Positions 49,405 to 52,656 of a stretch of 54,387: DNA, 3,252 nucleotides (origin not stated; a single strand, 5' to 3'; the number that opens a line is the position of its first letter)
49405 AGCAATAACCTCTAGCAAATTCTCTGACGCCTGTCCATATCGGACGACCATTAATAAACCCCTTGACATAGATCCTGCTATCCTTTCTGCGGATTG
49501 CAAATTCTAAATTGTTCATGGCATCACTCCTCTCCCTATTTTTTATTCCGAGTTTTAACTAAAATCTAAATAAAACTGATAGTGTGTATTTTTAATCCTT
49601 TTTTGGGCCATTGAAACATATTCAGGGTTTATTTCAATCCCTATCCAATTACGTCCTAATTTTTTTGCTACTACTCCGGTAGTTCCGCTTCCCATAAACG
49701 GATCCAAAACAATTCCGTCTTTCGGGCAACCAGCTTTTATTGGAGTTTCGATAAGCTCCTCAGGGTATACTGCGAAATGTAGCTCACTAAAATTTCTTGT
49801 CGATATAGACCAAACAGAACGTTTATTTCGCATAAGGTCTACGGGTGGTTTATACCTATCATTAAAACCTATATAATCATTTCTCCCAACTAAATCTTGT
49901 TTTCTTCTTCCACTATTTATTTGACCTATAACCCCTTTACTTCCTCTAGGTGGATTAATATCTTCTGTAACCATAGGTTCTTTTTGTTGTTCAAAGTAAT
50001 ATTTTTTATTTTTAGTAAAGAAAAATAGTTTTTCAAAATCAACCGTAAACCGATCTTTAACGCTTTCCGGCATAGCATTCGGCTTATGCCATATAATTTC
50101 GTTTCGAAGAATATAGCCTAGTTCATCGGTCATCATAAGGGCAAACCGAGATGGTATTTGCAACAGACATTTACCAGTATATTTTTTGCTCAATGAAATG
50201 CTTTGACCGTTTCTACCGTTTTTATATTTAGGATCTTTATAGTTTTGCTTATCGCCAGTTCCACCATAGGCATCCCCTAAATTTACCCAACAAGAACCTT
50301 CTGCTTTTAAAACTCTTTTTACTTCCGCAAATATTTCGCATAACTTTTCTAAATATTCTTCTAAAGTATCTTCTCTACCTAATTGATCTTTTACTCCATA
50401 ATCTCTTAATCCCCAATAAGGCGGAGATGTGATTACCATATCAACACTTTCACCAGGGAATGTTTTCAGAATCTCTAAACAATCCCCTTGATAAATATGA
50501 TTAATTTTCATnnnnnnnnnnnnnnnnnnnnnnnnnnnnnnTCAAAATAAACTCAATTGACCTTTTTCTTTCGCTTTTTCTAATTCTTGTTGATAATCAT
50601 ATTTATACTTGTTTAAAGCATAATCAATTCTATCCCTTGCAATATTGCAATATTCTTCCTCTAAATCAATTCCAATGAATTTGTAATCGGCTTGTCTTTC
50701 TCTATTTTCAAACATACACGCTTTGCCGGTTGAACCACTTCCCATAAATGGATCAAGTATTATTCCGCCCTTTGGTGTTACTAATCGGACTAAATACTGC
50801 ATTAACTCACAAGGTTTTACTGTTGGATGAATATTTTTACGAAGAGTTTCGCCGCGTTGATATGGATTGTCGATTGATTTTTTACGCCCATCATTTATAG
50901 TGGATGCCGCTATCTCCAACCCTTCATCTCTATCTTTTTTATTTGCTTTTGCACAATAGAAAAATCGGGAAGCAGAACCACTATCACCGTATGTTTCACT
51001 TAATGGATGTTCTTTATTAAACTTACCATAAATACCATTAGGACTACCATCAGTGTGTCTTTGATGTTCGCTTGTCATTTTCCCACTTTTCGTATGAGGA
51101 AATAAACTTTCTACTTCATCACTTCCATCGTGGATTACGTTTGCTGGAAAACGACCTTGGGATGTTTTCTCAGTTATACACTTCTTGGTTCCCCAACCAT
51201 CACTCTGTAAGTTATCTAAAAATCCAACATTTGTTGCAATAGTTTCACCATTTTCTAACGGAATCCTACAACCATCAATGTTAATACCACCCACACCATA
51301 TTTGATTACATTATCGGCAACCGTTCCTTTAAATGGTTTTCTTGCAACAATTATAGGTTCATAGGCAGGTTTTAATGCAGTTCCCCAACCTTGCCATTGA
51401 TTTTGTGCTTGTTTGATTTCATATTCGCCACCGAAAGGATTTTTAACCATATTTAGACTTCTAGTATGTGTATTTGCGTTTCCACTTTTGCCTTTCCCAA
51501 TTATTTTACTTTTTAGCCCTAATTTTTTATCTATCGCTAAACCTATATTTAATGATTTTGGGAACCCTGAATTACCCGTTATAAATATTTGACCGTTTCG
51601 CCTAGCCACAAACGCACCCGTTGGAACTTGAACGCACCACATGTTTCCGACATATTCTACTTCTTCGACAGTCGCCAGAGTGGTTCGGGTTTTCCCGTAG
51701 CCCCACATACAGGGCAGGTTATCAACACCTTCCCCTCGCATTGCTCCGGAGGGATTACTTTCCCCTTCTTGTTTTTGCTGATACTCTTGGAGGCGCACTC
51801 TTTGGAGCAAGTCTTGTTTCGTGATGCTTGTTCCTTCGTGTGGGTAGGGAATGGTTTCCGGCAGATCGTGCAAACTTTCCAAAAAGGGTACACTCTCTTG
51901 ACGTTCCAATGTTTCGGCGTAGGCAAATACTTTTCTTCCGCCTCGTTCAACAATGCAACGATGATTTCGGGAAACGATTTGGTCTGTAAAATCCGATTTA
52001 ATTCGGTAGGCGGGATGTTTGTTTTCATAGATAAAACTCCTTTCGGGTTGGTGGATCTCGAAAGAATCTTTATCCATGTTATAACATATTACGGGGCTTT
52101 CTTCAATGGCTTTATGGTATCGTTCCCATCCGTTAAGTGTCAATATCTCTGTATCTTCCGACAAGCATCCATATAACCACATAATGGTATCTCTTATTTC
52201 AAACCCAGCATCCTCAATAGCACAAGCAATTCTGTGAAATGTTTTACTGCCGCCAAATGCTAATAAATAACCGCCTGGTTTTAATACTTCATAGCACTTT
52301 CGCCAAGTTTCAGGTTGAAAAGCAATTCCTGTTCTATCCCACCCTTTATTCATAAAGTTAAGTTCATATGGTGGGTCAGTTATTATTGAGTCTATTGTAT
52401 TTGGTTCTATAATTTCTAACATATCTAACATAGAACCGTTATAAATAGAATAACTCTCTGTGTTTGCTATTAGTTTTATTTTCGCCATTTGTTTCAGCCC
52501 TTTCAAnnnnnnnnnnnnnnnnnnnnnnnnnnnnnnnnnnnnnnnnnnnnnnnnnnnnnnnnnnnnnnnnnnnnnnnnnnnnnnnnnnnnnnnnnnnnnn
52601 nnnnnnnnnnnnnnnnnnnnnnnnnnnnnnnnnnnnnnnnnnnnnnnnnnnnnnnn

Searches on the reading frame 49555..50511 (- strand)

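Call 41: search_protein_families(library=phrogs, proteins=[window:49555-50511:-], max_evalue=0.00001)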
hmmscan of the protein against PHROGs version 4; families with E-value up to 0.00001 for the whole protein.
window:49555-50511:- (318 aa): 13 families
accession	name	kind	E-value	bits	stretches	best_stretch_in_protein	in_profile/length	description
phrog_67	-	other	1.8e-82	279.6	1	2-314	122-351/743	DNA methyltransferase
phrog_498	-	other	1.8e-28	100.5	1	130-309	292-423/633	DNA methyltransferase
phrog_12517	-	unknown function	1.8e-22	80.9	2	8-72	164-228/316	-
phrog_3008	-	other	5.9e-22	79.1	1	221-309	122-214/244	DNA methyltransferase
phrog_6025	-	other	1.4e-15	58.4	1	5-151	13-118/192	DNA methyltransferase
phrog_18146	-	other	2.2e-13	50.9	1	253-296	57-101/452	DNA methyltransferase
phrog_18293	-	other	7.4e-12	46.3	1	242-310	43-111/119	methyltransferase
phrog_8769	-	other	4.6e-11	43.4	1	263-308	10-55/71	methyltransferase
phrog_23148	-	unknown function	1.2e-10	42.7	1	244-308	84-148/165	-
phrog_23085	-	unknown function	2.3e-09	38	1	245-308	44-107/138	-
phrog_12862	-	unknown function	6.7e-08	33.5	1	4-44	3-42/149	-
phrog_10183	-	other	9.6e-08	31.7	0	250-306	101-157/889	DNA methyltransferase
phrog_6952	-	other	1.1e-07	32.8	1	243-308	112-177/181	DNA methyltransferase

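Call 100: search_protein_families(library=pfam, proteins=[window:49555-50511:-], max_evalue=0.001)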
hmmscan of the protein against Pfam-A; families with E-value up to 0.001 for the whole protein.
window:49555-50511:- (318 aa): 4 families
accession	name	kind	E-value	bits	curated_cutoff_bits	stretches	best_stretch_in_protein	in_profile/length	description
PF01555.25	N6_N4_Mtase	-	3.4e-54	184.6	26.7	1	23-304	1-221/221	DNA methylase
PF09445.16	Methyltransf_15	-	1.4e-05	25.2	22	0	6-63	53-112/165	RNA cap guanine-N2 methyltransferase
PF13847.12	Methyltransf_31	-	6.1e-05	23.2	27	0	7-80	59-113/145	Methyltransferase domain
PF08241.18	Methyltransf_11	-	0.00051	21.1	21.2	0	274-310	6-42/95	Methyltransferase domain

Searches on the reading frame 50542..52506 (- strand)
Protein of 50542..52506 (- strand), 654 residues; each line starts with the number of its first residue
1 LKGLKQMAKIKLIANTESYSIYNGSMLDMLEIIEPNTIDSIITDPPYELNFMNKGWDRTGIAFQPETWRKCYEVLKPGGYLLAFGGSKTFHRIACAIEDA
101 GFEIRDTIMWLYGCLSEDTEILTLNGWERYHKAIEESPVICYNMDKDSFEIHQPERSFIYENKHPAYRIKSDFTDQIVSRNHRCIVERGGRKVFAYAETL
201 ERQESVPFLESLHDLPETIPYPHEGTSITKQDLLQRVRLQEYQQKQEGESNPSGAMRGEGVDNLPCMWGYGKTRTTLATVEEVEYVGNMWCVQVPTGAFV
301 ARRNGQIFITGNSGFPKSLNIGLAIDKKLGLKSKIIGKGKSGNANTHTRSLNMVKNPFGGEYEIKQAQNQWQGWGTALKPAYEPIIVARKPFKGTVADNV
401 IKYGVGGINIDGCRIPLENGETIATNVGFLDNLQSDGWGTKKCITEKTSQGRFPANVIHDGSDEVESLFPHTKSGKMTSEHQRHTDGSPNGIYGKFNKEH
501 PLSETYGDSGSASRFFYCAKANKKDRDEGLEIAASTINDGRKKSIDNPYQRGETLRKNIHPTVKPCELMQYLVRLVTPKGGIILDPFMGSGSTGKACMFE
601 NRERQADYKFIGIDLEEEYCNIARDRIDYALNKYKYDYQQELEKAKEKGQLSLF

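Call 41: search_protein_families(library=phrogs, proteins=[window:50542-52506:-], max_evalue=0.00001)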
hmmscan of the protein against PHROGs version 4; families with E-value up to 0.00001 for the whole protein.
window:50542-52506:- (654 aa): 13 families
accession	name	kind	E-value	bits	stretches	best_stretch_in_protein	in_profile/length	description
phrog_67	-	other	1e-62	214.3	1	16-637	121-353/743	DNA methyltransferase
phrog_3008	-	other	1.5e-39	136.7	1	386-634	1-218/244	DNA methyltransferase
phrog_498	-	other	4.1e-22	79.4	1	550-631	349-424/633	DNA methyltransferase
phrog_6025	-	other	2.5e-20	73.9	1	15-113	8-111/192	DNA methyltransferase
phrog_23148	-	unknown function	1e-17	65.7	1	550-630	75-149/165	-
phrog_18293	-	other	1.3e-17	64.9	1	554-630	40-110/119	methyltransferase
phrog_8769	-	other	1.4e-15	57.9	1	569-628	1-54/71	methyltransferase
phrog_23085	-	unknown function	7e-09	36.5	1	559-626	43-104/138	-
phrog_6952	-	other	1.2e-08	36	1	560-620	114-168/181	DNA methyltransferase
phrog_11619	-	other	1.9e-07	31.8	1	26-119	75-167/186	DNA methyltransferase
phrog_12229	-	DNA, RNA and nucleotide metabolism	9.4e-07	28.6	0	278-328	437-487/577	ribonucleotide reductase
phrog_18146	-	other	1.1e-06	28.8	0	10-47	246-283/452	DNA methyltransferase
phrog_12862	-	unknown function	5.1e-06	27.4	0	18-85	2-65/149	-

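Call 100: search_protein_families(library=pfam, proteins=[window:50542-52506:-], max_evalue=0.001)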
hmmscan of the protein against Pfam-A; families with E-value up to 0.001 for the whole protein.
window:50542-52506:- (654 aa): 2 families
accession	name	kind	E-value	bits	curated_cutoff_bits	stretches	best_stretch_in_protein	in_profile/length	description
PF01555.25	N6_N4_Mtase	-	2.4e-35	122.9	26.7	2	506-624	144-220/221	DNA methylase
PF01170.24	UPF0020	-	0.0009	19.4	22.3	0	29-95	112-177/197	RMKL-like, methyltransferase domain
